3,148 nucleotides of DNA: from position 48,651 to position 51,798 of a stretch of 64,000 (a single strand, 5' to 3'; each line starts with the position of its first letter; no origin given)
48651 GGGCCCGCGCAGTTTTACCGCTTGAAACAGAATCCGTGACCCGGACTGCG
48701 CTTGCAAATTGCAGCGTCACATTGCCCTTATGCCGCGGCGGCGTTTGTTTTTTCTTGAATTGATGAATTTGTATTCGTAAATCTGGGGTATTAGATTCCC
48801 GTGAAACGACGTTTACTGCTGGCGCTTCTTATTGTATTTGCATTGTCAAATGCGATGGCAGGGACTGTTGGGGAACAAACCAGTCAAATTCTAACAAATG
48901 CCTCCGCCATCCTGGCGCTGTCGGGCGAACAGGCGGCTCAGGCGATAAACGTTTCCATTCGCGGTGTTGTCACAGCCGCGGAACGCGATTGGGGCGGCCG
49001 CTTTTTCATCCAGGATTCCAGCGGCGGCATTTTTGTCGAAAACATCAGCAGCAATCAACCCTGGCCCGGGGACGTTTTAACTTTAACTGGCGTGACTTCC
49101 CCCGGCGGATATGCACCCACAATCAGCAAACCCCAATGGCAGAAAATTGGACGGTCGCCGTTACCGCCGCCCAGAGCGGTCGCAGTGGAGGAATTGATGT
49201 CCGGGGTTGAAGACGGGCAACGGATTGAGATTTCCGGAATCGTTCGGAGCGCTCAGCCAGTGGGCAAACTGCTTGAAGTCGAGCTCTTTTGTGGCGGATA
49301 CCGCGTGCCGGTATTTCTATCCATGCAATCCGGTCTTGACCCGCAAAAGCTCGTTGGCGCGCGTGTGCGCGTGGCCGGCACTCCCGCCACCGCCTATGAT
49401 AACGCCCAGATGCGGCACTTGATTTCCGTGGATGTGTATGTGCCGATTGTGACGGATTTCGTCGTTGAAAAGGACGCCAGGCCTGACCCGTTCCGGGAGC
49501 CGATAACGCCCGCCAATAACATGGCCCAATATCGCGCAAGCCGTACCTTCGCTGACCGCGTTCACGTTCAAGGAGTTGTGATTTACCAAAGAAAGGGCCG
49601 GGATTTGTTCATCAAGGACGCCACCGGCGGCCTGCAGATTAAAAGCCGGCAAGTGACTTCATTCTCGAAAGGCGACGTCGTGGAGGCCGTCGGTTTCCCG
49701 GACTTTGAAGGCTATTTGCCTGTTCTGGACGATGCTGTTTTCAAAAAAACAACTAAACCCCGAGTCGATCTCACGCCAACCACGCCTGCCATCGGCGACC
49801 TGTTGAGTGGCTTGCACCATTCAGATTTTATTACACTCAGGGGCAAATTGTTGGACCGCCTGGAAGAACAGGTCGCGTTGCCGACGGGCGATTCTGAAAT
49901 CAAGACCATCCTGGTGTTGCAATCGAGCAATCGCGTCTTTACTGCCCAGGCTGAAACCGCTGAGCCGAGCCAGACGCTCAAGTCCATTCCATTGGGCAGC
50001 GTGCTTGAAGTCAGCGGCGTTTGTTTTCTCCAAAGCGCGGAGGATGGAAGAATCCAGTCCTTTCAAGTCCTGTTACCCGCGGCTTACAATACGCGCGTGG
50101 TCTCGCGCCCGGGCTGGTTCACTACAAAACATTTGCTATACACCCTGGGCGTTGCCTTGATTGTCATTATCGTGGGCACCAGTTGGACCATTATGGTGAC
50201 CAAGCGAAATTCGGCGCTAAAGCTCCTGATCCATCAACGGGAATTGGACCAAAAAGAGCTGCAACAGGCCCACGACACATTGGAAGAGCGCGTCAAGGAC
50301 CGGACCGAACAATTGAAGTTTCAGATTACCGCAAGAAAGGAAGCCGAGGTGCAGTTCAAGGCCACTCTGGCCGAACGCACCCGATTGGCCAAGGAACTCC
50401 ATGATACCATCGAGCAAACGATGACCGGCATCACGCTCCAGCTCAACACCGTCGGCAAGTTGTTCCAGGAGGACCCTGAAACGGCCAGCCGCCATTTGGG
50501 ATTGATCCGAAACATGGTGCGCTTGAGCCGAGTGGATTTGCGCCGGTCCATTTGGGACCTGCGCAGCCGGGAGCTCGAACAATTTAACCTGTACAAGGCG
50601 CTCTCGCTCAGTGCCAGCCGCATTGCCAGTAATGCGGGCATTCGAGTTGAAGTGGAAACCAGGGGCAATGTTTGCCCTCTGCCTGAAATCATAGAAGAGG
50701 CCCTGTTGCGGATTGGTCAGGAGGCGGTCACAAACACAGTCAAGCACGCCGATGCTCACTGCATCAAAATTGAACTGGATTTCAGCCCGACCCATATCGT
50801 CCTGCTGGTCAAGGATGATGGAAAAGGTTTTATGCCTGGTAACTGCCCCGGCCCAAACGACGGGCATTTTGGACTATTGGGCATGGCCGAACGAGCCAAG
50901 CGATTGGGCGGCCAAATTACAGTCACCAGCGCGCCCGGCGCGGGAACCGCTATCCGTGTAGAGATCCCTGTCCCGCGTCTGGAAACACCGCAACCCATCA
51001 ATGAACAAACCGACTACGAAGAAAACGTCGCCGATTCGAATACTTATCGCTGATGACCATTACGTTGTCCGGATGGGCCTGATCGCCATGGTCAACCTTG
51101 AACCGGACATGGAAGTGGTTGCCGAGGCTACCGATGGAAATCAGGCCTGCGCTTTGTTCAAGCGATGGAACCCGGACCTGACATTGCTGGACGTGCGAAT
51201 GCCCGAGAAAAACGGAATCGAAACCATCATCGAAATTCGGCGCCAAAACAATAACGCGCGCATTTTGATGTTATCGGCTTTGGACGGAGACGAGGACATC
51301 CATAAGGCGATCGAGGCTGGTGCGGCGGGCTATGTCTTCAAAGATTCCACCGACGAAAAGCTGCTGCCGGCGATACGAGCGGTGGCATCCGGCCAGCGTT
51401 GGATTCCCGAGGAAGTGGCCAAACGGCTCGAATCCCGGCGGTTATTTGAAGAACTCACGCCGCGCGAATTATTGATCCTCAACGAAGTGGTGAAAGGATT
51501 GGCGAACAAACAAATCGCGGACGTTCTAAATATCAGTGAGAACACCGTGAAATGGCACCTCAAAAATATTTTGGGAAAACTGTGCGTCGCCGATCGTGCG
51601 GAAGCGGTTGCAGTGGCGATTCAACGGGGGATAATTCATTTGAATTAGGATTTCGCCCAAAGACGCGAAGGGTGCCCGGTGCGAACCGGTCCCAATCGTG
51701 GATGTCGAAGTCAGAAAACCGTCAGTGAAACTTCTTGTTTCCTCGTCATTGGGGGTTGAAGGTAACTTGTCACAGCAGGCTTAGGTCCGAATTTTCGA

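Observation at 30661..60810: Recurrent pair of a giant beta-sandwich secreted protein and an H-X9-DG pseudopilin, wired into GH operons and two-component systems: a candidate SusC/D-independent glycan-utilisation architecture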

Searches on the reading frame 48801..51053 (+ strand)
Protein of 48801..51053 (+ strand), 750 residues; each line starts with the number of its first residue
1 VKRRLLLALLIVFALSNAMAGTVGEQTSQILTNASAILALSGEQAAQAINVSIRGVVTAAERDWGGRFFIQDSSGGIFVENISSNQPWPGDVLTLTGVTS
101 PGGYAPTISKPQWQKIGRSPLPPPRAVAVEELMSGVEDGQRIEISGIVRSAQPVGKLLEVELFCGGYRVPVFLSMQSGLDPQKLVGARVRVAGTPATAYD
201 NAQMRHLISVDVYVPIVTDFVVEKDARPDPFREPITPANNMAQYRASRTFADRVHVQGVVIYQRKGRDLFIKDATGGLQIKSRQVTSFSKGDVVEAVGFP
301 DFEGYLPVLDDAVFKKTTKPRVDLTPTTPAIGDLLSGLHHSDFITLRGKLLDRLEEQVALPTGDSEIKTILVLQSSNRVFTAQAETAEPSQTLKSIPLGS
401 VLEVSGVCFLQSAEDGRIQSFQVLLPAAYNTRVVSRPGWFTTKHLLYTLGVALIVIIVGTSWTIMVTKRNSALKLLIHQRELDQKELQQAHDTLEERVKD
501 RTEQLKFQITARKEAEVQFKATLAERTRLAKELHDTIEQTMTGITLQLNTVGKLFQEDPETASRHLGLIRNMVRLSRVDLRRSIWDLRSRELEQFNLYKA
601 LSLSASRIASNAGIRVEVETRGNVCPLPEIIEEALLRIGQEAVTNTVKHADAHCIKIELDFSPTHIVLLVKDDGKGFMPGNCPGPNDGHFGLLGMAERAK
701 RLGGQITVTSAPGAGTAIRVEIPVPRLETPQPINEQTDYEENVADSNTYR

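Call 4: search_protein_families(library=pfam, proteins=[window:48801-51053:+], max_evalue=0.01)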
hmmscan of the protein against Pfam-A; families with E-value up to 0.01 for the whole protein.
window:48801-51053:+ (750 aa): 5 families
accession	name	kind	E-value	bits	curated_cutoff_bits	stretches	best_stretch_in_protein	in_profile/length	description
PF07730.19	HisKA_3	-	7.7e-16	58.8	24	1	525-591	1-67/68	Histidine kinase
PF02518.31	HATPase_c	-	5.5e-13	49.8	26.4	1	632-725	3-110/111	Histidine kinase-, DNA gyrase B-, and HSP90-like ATPase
PF13581.12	HATPase_c_2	-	0.00019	21.9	27.4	1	640-687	37-89/127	Histidine kinase-like ATPase domain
PF16100.11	RMI2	-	0.0016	18.6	29.4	0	250-294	37-88/132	RecQ-mediated genome instability protein 2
PF18303.6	Saf_2TM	-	0.0052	17.1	29.5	1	447-512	70-140/152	SAVED-fused 2TM effector domain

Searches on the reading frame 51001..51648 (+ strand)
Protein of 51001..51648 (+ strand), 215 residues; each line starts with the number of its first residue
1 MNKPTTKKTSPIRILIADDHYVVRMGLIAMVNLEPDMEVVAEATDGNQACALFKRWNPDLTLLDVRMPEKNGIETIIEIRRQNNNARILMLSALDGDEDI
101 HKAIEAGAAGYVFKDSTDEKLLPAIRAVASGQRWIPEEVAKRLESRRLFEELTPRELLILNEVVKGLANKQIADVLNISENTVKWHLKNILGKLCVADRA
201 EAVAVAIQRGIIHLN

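Call 4: search_protein_families(library=pfam, proteins=[window:51001-51648:+], max_evalue=0.01)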
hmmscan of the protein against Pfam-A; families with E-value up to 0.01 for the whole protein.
window:51001-51648:+ (215 aa): 8 families
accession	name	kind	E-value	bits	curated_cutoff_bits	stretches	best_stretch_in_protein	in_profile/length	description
PF00072.30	Response_reg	-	1.4e-26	93.3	30.2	1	14-125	1-110/111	Response regulator receiver domain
PF00196.25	GerE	-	7.2e-20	70.8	23.5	1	151-206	2-57/57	Bacterial regulatory proteins, luxR family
PF08281.18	Sigma70_r4_2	-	2.9e-06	27.3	25.7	1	146-193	5-53/54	Sigma-70, region 4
PF13412.12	HTH_24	-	0.00011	22.1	21.9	1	156-188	5-39/48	Winged helix-turn-helix DNA-binding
PF04545.22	Sigma70_r4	-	0.00044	20.2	24.1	1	149-194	2-48/50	Sigma-70, region 4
PF13384.12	HTH_23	-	0.00055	20.1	24.6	0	158-185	9-37/50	Homeodomain-like domain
PF12840.13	HTH_20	-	0.0057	17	27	0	170-188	22-40/51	Helix-turn-helix domain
PF04967.18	HTH_10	-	0.0084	16.3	23.1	0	170-194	27-51/53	HTH DNA binding domain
